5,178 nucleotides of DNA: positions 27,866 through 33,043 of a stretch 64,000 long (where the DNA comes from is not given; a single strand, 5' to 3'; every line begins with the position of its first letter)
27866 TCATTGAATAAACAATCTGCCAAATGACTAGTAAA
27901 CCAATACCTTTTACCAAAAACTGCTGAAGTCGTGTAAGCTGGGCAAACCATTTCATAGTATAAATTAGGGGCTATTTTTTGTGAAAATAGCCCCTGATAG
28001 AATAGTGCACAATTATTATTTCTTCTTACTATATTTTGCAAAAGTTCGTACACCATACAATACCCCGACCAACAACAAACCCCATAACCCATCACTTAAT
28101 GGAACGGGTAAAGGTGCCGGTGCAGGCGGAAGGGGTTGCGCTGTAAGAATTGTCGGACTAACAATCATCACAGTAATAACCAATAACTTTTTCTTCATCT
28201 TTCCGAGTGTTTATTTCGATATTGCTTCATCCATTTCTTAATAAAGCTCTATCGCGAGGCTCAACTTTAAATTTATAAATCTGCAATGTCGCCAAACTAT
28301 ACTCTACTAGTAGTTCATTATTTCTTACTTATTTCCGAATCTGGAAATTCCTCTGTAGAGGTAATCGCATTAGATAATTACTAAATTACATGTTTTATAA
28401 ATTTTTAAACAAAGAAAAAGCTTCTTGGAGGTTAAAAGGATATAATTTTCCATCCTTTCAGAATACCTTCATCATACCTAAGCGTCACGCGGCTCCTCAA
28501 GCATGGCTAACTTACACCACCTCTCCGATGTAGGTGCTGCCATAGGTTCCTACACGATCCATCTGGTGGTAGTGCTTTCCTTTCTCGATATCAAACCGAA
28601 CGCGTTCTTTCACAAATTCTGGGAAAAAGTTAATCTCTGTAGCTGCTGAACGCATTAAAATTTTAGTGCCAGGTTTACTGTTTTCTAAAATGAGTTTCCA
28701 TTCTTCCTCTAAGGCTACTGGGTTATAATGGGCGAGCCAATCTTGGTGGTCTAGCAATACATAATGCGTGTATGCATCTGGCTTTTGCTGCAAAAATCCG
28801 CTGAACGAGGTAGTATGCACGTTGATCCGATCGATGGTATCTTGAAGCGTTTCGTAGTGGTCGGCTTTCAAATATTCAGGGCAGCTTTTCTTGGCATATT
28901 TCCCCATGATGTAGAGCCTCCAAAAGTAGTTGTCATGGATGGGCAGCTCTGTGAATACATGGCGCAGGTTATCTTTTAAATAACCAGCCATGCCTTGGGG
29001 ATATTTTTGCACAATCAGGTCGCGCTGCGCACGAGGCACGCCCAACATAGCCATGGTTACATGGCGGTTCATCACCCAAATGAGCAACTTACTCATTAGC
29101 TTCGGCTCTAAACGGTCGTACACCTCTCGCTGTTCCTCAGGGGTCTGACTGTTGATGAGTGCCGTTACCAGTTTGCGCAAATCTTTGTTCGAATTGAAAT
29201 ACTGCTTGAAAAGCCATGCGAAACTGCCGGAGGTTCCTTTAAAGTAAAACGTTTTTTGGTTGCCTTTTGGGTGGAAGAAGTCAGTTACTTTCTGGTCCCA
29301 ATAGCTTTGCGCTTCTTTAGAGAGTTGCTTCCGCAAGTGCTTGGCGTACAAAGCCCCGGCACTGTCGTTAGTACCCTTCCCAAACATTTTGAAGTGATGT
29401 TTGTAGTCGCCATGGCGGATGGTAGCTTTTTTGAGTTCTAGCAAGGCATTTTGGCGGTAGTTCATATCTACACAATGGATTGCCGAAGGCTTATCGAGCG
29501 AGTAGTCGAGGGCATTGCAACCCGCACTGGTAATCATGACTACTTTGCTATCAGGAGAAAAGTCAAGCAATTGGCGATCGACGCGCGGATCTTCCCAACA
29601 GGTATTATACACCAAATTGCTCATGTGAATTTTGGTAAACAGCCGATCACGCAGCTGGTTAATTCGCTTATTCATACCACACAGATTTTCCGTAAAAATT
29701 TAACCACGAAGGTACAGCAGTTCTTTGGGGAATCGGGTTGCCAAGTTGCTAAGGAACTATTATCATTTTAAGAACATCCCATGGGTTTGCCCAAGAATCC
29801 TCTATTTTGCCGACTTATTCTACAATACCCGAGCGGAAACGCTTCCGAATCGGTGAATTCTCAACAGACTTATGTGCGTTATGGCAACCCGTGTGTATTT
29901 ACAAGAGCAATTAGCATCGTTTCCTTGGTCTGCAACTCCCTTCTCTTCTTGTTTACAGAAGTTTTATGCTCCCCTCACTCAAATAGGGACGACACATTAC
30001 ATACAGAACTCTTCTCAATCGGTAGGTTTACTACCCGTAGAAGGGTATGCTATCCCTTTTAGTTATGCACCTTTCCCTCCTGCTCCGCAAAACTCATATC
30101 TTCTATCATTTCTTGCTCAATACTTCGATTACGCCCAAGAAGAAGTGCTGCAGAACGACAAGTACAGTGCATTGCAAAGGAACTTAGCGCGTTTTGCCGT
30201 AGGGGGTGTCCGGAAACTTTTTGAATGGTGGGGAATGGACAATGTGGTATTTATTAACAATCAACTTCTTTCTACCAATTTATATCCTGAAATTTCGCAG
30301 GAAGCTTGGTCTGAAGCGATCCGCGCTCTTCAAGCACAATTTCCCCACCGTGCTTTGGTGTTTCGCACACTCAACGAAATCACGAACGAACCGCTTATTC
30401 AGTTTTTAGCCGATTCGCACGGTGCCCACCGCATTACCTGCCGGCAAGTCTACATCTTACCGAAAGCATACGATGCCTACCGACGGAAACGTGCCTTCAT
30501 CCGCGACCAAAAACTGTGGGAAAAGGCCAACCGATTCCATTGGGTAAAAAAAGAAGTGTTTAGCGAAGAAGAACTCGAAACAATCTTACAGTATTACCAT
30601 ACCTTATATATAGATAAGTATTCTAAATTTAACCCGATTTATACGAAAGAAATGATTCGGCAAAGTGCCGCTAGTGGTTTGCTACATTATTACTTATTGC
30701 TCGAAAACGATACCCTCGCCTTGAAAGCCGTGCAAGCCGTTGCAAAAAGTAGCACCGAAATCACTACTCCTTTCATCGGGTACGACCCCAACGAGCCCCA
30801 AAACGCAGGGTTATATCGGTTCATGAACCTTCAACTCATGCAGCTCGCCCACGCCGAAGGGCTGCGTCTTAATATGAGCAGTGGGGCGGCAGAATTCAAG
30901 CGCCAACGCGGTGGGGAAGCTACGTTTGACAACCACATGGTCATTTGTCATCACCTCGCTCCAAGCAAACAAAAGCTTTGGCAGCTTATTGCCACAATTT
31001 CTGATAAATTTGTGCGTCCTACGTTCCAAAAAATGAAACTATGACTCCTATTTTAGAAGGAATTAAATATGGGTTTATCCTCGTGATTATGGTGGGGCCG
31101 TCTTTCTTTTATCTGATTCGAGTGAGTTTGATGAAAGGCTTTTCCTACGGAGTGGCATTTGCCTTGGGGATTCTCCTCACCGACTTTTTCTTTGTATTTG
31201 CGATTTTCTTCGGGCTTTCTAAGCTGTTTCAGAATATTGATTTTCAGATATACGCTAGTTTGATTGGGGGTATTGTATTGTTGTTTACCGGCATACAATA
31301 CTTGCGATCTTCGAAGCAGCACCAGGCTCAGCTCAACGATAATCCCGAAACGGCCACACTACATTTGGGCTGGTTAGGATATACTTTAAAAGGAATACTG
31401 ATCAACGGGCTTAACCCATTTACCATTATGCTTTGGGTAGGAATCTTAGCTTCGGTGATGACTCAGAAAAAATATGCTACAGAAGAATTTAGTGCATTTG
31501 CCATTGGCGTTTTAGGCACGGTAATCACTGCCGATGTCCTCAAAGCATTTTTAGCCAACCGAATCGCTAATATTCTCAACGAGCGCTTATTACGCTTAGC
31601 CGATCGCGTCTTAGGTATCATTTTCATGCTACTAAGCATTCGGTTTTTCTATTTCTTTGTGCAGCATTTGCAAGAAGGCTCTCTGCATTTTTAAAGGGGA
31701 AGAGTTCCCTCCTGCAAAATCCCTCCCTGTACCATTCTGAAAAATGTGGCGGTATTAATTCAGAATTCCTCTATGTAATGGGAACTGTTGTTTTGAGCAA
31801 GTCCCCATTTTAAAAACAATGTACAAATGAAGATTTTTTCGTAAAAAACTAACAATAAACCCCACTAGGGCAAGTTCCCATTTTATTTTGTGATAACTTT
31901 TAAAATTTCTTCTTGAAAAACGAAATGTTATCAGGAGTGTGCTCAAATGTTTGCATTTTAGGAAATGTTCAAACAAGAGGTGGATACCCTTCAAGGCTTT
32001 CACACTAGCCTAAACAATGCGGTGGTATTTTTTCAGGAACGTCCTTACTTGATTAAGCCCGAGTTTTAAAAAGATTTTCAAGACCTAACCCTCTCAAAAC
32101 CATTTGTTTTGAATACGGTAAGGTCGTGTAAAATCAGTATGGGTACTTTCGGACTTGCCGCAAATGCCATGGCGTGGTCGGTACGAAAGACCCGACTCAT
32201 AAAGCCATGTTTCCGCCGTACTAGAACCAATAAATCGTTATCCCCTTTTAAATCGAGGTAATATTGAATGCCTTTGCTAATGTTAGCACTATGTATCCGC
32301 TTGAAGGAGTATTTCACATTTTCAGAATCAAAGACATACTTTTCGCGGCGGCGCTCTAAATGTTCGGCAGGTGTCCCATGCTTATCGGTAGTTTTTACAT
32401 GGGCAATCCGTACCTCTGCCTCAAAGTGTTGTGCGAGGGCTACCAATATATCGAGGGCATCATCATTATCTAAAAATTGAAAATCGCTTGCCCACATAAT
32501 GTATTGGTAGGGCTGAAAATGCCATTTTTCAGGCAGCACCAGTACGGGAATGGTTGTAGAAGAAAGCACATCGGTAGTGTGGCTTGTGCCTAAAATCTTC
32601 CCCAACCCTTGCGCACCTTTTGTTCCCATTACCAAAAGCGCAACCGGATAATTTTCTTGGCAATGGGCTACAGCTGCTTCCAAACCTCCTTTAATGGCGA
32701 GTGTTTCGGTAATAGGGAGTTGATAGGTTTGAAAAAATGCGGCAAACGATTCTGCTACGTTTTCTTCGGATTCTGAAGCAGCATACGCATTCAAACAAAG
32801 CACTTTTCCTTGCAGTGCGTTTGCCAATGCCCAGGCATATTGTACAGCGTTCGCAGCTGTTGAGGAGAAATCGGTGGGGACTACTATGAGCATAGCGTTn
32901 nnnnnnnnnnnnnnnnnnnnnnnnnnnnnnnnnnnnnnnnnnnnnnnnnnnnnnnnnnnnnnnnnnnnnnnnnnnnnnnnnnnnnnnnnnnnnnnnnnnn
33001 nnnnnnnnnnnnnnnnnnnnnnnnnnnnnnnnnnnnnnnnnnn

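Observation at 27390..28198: Candidate cognate substrate of exosortase XrtF: a 60-aa mini-protein with a PEP-CTERM-like tail directly upstream of xrtF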

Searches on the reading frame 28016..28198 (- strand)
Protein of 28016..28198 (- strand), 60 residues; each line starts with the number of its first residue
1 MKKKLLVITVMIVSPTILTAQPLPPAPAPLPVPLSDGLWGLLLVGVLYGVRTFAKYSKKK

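Call 3: search_protein_families(library=ncbifam, proteins=[window:28016-28198:-], max_evalue=1)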
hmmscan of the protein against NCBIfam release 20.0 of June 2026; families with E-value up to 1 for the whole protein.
window:28016-28198:- (60 aa): 2 families
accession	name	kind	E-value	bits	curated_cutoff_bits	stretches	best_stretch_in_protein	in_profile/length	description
NF046080.1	PID_CTERM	domain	0.012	15.5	26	1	37-52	6-21/25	PID-CTERM protein-sorting domain-containing protein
NF050011.2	PFE_CTERM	equivalog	0.11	13.1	24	1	38-55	9-26/28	PFE-CTERM domain-containing protein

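Call 4: search_protein_families(library=pfam, proteins=[window:28016-28198:-], max_evalue=1)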
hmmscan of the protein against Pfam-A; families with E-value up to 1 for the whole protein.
window:28016-28198:- (60 aa): 1 family
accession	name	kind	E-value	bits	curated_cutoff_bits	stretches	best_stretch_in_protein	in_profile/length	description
PF05680.17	ATP-synt_E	-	0.051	14.1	22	1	39-59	15-35/83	ATP synthase E chain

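Call 7: find_homologous_proteins(query=window:28016-28198:-, max_evalue=10)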
Query window:28016-28198:- (60 aa): 1 proteins with E <= 10 among 1 candidates.
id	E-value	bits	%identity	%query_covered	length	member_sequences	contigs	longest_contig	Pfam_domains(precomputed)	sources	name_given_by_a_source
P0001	6.2e-30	119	100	100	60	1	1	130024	-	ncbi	-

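Call 40: find_homologous_proteins(query=A5, max_evalue=0.01)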
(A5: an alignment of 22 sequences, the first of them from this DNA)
Query A5 (22 sequences) (60 aa, profile of the alignment): 4868 proteins with E <= 0.01 among 8000 candidates; the best 120 are listed.
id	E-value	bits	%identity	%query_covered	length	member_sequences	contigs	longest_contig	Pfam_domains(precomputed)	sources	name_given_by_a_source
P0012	3.4e-27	112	-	-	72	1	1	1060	PF28310.1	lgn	-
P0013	7.2e-27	111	-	-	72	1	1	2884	PF28310.1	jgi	jgi:hypothetical protein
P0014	8.1e-27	111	-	-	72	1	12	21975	PF28310.1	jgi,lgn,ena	jgi:hypothetical protein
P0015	8.4e-27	111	-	-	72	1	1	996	PF28310.1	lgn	-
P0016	9.9e-27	111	31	48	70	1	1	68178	PF28310.1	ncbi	-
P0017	1.0e-26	110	-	-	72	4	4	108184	PF28310.1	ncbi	-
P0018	1.0e-26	110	-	-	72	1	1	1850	PF28310.1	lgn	-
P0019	1.4e-26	110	-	-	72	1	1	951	PF28310.1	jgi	-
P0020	1.4e-26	110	31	48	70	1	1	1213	PF28310.1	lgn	-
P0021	1.4e-26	110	-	-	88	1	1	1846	PF28310.1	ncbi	-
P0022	1.5e-26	110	-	-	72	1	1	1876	PF28310.1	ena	-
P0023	1.6e-26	110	-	-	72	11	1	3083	PF28310.1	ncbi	-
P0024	1.7e-26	110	-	-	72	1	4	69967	PF28310.1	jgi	jgi:hypothetical protein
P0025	2.4e-26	109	-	-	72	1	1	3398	PF28310.1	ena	-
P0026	3.2e-26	109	-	-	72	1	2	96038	PF28310.1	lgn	-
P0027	4.3e-26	108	-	-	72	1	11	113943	PF28310.1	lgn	-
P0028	4.6e-26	108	-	-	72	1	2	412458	PF28310.1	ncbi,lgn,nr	ncbi:MAG: hypothetical protein JNJ41_17500 [Bacteroidia bacterium]|nr:hypothetical protein [Bacteroi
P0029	5.1e-26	108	-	-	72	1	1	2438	PF28310.1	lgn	-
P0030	5.4e-26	108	-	-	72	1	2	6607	PF28310.1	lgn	-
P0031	5.4e-26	108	-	-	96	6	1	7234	PF28310.1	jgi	jgi:hypothetical protein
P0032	5.6e-26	108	-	-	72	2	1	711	PF28310.1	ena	-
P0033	6.2e-26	108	-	-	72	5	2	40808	PF28310.1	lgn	-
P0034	7.1e-26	108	38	48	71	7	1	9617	PF28310.1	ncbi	-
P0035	7.9e-26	108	-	-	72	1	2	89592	PF28310.1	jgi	jgi:hypothetical protein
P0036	7.9e-26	108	-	-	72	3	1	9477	PF28310.1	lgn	-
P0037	8.4e-26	108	-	-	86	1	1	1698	PF28310.1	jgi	-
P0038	8.6e-26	107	31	48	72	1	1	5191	PF28310.1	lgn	-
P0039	8.7e-26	107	-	-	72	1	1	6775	PF28310.1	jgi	jgi:hypothetical protein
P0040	1.2e-25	107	-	-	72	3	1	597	PF28310.1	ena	-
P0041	1.3e-25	107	-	-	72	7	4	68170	PF28310.1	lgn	-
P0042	1.3e-25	107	31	48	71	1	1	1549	PF28310.1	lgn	-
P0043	1.4e-25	107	34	48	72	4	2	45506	PF28310.1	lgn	-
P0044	1.6e-25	107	-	-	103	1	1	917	PF28310.1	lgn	-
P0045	1.6e-25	107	31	48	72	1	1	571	PF28310.1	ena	-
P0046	1.7e-25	107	-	-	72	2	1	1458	PF28310.1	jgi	jgi:hypothetical protein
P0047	1.8e-25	107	-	-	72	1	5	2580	PF28310.1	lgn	-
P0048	2.0e-25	106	-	-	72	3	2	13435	PF28310.1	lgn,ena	-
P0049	2.1e-25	106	-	-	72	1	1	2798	PF28310.1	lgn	-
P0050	2.1e-25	106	-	-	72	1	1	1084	PF28310.1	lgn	-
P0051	2.1e-25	106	-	-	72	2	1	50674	PF28310.1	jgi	jgi:hypothetical protein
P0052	2.6e-25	106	32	47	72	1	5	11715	PF28310.1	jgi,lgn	-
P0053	2.7e-25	106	-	-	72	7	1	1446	PF28310.1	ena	-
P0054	2.8e-25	106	-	-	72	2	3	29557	PF28310.1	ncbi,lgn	-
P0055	2.8e-25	106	-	-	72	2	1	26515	PF28310.1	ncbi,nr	ncbi:MAG: hypothetical protein H0W61_10060 [Bacteroidetes bacterium]|nr:hypothetical protein [Bacter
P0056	3.6e-25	106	-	-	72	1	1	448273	PF28310.1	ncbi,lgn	-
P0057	3.7e-25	105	-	-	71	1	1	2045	PF28310.1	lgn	-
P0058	3.8e-25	105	-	-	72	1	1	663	PF28310.1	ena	-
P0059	3.8e-25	105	-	-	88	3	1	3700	PF28310.1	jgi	jgi:hypothetical protein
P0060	3.8e-25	105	-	-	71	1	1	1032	PF28310.1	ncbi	-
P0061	4.1e-25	105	31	48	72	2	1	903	PF28310.1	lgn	-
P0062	4.1e-25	105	-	-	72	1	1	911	PF28310.1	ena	-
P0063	4.2e-25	105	-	-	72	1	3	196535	PF28310.1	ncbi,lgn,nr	ncbi:MAG: hypothetical protein Q7W45_00425 [Bacteroidota bacterium]|nr:hypothetical protein [Bactero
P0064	5.3e-25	105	-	-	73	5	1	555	PF28310.1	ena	-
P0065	5.6e-25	105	-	-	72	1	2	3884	PF28310.1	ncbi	-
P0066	5.7e-25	105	-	-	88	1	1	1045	PF28310.1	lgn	-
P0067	6.7e-25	105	46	47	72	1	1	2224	PF28310.1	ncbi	-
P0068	7.2e-25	105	36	47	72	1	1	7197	PF28310.1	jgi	jgi:hypothetical protein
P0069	7.4e-25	105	31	48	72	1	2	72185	PF28310.1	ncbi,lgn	-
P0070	7.6e-25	104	-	-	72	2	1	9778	PF28310.1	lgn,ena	-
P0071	7.6e-25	104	-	-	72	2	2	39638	PF28310.1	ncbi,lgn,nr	ncbi:MAG: hypothetical protein HYX39_04415 [Bacteroidetes bacterium]|nr:hypothetical protein [Bacter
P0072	7.8e-25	104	-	-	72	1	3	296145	PF28310.1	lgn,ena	-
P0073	7.9e-25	104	31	48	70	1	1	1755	PF28310.1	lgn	-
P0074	8.0e-25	104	-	-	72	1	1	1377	PF28310.1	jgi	jgi:hypothetical protein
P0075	8.1e-25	104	-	-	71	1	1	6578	PF28310.1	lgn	-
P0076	8.3e-25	104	-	-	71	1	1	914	PF28310.1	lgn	-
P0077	9.1e-25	104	-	-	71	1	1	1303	PF28310.1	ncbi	-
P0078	9.3e-25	104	-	-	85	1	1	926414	PF28310.1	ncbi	-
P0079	9.3e-25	104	-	-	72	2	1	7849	PF28310.1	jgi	jgi:hypothetical protein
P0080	9.9e-25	104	-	-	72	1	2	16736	PF28310.1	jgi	jgi:hypothetical protein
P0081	1.0e-24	104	31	48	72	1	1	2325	PF28310.1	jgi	jgi:hypothetical protein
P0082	1.0e-24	104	-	-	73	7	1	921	PF28310.1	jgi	-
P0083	1.1e-24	104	-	-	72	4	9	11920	PF28310.1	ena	-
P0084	1.1e-24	104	-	-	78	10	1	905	PF28310.1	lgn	-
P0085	1.2e-24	104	34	48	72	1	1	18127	PF28310.1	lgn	-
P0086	1.2e-24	104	-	-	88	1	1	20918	PF28310.1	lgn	-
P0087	1.2e-24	104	-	-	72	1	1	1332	PF28310.1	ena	-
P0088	1.3e-24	104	-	-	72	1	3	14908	PF28310.1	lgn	-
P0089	1.3e-24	104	-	-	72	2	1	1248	PF28310.1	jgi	-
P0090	1.3e-24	104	-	-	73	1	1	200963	PF28310.1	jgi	-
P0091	1.6e-24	103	-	-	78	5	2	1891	PF28310.1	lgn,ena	-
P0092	1.6e-24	103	-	-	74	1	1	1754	PF28310.1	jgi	jgi:hypothetical protein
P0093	1.6e-24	103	-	-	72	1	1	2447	PF28310.1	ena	-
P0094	1.6e-24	103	-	-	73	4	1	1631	PF28310.1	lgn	-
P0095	1.7e-24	103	29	47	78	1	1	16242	PF28310.1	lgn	-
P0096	1.7e-24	103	-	-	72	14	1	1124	PF28310.1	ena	-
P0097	2.0e-24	103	-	-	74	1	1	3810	PF28310.1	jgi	jgi:hypothetical protein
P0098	2.0e-24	103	31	48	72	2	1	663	PF28310.1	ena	-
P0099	2.2e-24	103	-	-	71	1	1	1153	PF28310.1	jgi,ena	jgi:hypothetical protein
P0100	2.3e-24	103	-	-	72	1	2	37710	PF28310.1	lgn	-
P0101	2.3e-24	103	-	-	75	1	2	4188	PF28310.1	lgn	-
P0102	2.5e-24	103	34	48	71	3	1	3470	PF28310.1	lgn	-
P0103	2.6e-24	103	-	-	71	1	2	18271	PF28310.1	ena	-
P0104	2.7e-24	103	-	-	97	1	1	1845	PF28310.1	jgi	-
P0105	2.7e-24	103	-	-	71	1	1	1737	PF28310.1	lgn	-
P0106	2.8e-24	103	28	48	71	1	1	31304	PF28310.1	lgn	-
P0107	3.1e-24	103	-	-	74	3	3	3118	PF28310.1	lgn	-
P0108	3.2e-24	102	-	-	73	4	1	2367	PF28310.1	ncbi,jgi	jgi:hypothetical protein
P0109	3.8e-24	102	33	45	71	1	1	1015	PF28310.1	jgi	jgi:hypothetical protein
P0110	4.0e-24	102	-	-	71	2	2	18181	PF28310.1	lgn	-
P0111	4.4e-24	102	-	-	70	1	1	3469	PF28310.1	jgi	-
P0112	4.4e-24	102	31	48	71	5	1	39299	PF28310.1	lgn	-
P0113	4.4e-24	102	-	-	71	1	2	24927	PF28310.1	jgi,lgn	-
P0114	4.5e-24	102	-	-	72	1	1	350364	PF28310.1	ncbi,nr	ncbi:MAG: hypothetical protein JST26_06220 [Bacteroidetes bacterium]|nr:hypothetical protein [Bacter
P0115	4.8e-24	102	-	-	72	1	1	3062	PF28310.1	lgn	-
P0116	5.4e-24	102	-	-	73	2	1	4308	PF28310.1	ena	-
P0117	5.5e-24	102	-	-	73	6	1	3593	PF28310.1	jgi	jgi:hypothetical protein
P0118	7.0e-24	101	-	-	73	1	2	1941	PF28310.1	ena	-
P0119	7.4e-24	101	41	48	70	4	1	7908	PF28310.1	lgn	-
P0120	8.4e-24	101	30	95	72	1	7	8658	PF28310.1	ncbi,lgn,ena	-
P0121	8.7e-24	101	-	-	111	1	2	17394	PF28310.1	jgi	jgi:hypothetical protein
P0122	9.0e-24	101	-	-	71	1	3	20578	PF28310.1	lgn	-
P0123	9.5e-24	101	-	-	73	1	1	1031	PF28310.1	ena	-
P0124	9.8e-24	101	-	-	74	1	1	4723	PF28310.1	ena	-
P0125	1.0e-23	101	-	-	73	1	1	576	PF28310.1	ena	-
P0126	1.1e-23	101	-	-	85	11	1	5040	PF28310.1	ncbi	-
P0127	1.1e-23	101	-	-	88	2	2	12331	PF28310.1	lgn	-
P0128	1.2e-23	101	-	-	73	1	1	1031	PF28310.1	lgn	-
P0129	1.3e-23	101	-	-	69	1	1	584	PF28310.1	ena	-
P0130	1.5e-23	100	-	-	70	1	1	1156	PF28310.1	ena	-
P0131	1.5e-23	100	-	-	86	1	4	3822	PF28310.1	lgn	-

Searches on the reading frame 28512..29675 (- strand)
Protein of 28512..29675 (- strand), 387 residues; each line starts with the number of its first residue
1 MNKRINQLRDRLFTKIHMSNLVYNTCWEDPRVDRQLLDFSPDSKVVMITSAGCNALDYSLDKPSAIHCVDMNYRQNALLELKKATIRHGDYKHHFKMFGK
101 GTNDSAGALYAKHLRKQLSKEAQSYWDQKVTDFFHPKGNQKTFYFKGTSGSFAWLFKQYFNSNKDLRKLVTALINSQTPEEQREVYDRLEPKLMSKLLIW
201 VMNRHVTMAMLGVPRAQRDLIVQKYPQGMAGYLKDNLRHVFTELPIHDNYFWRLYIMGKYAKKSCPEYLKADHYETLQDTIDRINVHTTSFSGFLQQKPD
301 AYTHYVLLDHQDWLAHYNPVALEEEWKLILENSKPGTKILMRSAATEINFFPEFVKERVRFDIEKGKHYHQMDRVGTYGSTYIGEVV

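Call 3: search_protein_families(library=ncbifam, proteins=[window:28512-29675:-], max_evalue=1)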
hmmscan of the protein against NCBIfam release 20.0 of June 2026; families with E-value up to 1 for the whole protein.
window:28512-29675:- (387 aa): 0 families

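Call 4: search_protein_families(library=pfam, proteins=[window:28512-29675:-], max_evalue=1)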
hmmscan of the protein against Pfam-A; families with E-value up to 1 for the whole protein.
window:28512-29675:- (387 aa): 2 families
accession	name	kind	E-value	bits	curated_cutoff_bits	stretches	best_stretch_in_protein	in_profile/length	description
PF11899.13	DUF3419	-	1.2e-117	393.8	28.2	1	11-383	4-382/385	Protein of unknown function (DUF3419)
PF05310.17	Tenui_NS3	-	0.024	15.2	25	1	271-317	20-66/186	Tenuivirus movement protein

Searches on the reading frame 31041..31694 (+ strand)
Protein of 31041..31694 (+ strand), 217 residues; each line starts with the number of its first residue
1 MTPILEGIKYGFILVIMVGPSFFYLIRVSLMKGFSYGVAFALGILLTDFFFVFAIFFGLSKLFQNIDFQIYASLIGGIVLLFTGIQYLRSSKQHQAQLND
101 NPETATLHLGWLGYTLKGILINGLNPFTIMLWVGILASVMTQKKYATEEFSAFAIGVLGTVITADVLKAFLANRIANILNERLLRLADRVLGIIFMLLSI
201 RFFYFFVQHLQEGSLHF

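Call 53: search_protein_families(library=pfam, proteins=[window:31041-31694:+], max_evalue=0.00001)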
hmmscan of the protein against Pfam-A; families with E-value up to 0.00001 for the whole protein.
window:31041-31694:+ (217 aa): 1 family
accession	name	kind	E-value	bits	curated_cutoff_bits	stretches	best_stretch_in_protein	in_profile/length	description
PF01810.24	LysE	-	1.1e-28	100.5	25.6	1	13-204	2-191/193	LysE type translocator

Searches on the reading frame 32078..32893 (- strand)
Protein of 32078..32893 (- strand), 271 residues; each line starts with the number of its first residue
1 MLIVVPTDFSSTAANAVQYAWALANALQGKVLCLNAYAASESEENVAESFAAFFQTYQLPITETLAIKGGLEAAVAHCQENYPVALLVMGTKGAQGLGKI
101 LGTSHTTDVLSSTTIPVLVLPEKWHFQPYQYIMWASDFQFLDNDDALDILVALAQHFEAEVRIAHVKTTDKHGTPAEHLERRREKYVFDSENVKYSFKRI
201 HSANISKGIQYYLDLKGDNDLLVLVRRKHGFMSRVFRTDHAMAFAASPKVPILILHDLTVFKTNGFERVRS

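Call 53: search_protein_families(library=pfam, proteins=[window:32078-32893:-], max_evalue=0.00001)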
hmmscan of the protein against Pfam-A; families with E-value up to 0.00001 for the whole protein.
window:32078-32893:- (271 aa): 1 family
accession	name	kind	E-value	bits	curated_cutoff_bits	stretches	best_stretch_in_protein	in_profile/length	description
PF00582.32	Usp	-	2.4e-18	67.5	24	1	3-121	5-141/141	Universal stress protein family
